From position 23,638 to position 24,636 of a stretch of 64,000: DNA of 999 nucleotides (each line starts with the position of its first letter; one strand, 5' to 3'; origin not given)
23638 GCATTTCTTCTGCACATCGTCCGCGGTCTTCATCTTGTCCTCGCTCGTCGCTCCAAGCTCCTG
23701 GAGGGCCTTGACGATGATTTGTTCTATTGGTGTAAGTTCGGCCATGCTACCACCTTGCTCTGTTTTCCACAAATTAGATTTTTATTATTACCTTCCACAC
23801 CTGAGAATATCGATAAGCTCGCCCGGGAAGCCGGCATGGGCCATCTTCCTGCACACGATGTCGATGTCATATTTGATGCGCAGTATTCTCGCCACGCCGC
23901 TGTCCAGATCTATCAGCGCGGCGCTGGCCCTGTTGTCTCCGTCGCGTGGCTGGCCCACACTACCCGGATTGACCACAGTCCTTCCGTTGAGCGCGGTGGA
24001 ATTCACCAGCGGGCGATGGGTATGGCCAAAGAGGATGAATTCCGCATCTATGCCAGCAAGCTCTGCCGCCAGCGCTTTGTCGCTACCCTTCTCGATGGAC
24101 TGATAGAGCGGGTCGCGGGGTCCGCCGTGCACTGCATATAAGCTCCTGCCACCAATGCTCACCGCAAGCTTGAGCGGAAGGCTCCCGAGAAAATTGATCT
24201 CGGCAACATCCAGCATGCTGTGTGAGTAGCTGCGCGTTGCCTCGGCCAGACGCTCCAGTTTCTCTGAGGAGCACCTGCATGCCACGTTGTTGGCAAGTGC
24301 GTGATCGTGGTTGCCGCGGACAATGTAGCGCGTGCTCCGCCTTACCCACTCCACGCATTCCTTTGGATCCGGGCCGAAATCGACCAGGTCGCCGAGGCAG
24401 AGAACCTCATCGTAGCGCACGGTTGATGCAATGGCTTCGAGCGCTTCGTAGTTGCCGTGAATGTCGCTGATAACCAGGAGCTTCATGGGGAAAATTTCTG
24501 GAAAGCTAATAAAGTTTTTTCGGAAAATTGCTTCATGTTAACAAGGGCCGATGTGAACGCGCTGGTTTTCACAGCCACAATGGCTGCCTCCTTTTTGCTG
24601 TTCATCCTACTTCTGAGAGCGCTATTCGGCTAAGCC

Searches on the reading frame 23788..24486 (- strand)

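Call 26: search_protein_families(library=pfam, proteins=[window:23788-24486:-], max_evalue=0.01)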
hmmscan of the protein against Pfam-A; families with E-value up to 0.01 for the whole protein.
window:23788-24486:- (232 aa): 2 families
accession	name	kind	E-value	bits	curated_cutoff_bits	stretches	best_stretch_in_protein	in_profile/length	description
PF12850.12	Metallophos_2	-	3.6e-25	89.2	27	1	1-196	1-153/154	Calcineurin-like phosphoesterase superfamily domain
PF00149.33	Metallophos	-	2.5e-20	74.2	21.5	1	1-159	1-191/191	Calcineurin-like phosphoesterase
